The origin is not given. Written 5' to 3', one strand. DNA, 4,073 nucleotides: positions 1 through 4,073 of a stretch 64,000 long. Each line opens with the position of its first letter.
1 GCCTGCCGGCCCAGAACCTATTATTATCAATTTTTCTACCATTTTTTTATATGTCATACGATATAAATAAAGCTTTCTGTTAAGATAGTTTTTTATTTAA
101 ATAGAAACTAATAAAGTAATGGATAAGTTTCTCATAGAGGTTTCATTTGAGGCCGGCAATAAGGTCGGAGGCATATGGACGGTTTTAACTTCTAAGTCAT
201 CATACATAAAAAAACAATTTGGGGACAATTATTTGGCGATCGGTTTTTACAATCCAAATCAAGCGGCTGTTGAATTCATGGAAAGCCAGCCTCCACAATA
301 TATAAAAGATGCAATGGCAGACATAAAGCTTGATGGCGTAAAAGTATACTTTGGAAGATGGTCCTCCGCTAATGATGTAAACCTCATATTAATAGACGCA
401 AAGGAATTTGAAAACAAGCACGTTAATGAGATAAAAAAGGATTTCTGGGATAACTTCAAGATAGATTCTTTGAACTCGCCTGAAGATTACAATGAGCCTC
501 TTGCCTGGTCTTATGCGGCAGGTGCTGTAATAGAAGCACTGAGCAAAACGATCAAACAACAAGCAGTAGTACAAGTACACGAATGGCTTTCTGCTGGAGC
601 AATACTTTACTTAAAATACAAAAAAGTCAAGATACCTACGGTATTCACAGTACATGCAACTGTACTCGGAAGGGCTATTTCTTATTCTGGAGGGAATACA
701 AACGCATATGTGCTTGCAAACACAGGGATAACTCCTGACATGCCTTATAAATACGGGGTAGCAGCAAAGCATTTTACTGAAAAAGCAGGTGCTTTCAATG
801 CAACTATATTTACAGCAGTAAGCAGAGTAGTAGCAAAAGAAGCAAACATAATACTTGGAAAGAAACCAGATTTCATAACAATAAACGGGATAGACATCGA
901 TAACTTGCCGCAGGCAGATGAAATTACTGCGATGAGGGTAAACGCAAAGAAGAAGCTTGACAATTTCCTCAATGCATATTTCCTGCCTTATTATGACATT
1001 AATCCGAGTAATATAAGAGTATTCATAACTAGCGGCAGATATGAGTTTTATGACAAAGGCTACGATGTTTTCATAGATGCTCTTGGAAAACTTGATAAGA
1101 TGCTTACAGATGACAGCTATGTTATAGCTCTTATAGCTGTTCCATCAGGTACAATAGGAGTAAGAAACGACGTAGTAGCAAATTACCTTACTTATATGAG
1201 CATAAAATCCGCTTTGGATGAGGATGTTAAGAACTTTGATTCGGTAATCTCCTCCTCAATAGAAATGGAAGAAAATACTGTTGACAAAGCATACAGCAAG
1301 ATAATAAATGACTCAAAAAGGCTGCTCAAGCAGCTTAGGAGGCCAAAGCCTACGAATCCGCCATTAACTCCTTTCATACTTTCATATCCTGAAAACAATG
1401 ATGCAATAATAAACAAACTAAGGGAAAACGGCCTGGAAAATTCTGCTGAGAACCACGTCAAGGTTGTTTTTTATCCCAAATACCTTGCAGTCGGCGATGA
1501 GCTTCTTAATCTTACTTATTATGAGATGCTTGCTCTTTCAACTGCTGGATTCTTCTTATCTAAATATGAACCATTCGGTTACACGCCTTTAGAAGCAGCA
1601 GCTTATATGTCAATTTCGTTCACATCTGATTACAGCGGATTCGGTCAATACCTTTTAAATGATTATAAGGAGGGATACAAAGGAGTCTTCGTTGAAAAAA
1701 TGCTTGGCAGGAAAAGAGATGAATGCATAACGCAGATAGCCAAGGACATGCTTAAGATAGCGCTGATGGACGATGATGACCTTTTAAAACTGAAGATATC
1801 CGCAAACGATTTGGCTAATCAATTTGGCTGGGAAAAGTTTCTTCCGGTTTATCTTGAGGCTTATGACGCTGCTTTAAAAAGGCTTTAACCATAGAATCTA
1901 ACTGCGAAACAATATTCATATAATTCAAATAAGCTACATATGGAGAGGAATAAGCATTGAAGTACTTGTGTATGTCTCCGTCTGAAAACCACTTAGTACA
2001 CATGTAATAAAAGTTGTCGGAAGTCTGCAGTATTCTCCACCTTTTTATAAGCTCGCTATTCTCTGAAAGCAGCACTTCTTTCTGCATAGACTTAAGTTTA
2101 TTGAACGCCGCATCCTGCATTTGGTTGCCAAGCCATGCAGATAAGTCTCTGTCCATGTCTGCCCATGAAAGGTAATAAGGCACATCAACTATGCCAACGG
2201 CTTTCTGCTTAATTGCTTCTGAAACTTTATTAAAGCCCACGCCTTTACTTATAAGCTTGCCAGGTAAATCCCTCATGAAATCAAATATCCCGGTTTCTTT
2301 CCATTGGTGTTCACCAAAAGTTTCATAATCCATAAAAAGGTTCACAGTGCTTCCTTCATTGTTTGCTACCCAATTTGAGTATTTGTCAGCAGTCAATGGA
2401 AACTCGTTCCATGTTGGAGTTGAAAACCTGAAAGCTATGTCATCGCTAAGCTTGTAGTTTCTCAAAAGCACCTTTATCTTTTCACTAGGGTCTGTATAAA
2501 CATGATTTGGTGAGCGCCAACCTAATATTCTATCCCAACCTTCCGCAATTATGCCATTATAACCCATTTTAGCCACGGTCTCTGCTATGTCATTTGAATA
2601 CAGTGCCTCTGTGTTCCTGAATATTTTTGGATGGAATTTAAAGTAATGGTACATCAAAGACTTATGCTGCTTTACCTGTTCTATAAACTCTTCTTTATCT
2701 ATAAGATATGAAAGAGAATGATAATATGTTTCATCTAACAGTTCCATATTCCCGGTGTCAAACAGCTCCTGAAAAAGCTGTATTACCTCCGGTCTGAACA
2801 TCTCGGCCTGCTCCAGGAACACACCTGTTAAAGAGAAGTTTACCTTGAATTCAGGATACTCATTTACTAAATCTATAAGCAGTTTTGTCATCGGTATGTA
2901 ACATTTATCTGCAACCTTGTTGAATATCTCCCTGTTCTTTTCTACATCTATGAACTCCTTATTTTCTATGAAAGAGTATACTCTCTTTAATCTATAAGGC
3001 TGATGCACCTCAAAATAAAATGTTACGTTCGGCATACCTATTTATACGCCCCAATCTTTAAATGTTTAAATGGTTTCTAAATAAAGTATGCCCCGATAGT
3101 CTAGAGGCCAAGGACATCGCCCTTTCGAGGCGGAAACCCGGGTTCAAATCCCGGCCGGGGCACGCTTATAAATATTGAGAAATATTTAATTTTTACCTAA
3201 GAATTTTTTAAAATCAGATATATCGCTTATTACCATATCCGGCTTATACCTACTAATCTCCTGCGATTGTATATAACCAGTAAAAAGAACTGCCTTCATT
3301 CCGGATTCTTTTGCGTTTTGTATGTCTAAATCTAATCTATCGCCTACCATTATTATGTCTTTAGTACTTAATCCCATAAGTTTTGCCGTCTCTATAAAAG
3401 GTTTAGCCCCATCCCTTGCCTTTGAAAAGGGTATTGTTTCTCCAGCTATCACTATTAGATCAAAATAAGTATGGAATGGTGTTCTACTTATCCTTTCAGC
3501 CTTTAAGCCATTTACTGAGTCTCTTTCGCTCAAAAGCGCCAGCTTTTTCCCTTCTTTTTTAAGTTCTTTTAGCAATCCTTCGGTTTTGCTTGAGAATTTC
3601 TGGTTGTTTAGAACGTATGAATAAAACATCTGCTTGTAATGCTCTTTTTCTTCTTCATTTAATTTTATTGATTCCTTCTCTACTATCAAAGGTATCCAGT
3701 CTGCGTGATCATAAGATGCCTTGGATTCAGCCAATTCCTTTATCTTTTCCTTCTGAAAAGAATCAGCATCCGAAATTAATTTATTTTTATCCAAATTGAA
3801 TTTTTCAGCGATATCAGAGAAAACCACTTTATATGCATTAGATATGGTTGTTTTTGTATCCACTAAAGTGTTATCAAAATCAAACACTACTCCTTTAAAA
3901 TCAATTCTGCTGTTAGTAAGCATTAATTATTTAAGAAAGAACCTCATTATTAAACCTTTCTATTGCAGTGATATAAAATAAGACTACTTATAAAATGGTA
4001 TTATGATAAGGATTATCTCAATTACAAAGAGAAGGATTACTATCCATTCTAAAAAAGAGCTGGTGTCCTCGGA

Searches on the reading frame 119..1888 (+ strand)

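Call 18: search_protein_families(library=pfam, proteins=[window:119-1888:+], max_evalue=0.001)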
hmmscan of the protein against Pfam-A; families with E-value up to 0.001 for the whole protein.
window:119-1888:+ (589 aa): 4 families
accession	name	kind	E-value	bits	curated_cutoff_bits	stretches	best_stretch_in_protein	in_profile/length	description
PF05693.19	Glycogen_syn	-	9.5e-86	289.2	27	1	7-588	1-585/639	Glycogen synthase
PF08323.17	Glyco_transf_5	-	5.2e-10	39.9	22.7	1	9-241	6-223/239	Starch synthase catalytic domain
PF00534.26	Glycos_transf_1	-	3.7e-06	27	26.4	0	469-521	88-136/172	Glycosyl transferases group 1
PF13439.12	Glyco_transf_4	-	0.00096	19.7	28.5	0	139-250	62-156/170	Glycosyltransferase Family 4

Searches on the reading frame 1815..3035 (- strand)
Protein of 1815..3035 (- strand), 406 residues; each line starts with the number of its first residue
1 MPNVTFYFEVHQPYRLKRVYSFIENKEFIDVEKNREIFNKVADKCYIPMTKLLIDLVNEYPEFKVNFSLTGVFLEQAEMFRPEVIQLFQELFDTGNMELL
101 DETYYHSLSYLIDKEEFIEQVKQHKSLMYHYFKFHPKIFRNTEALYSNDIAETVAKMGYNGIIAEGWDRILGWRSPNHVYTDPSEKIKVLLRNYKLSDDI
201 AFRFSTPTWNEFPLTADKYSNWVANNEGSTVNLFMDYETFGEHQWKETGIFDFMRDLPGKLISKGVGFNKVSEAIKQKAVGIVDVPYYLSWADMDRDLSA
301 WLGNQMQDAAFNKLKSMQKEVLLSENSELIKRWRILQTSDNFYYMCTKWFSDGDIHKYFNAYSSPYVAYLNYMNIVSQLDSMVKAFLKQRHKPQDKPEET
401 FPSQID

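Call 18: search_protein_families(library=pfam, proteins=[window:1815-3035:-], max_evalue=0.001)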
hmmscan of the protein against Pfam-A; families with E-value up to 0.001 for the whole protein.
window:1815-3035:- (406 aa): 2 families
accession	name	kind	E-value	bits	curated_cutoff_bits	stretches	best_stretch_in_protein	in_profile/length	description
PF03065.20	Glyco_hydro_57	-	2.6e-79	267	21.2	1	5-277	1-281/291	Glycosyl hydrolase family 57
PF01522.26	Polysacc_deac_1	-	0.00073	19.9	23.1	0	49-160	20-122/124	Polysaccharide deacetylase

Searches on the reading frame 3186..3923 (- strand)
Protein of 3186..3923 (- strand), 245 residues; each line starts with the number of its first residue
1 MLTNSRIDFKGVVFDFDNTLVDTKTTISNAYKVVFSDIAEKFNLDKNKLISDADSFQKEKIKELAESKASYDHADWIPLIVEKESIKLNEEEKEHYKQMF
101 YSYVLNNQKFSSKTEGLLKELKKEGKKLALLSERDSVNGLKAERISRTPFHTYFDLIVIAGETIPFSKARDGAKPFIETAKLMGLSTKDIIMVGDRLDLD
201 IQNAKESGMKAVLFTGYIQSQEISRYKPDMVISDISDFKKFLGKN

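Call 36: search_protein_families(library=pfam, proteins=[window:3186-3923:-], max_evalue=0.001)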
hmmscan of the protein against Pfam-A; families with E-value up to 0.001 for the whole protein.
window:3186-3923:- (245 aa): 4 families
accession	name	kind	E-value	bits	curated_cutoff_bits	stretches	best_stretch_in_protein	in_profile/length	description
PF13419.12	HAD_2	-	1.4e-16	61.6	23.8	1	12-213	1-177/178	Haloacid dehalogenase-like hydrolase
PF00702.32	Hydrolase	-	7.9e-16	59.5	26.4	1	10-208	2-191/191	haloacid dehalogenase-like hydrolase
PF13242.12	Hydrolase_like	-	2.3e-09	37.4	22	1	179-237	13-74/75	HAD-hyrolase-like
PF09419.16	PGP_phosphatase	-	5.6e-07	29.8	20.4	0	5-56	37-89/168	Mitochondrial PGP phosphatase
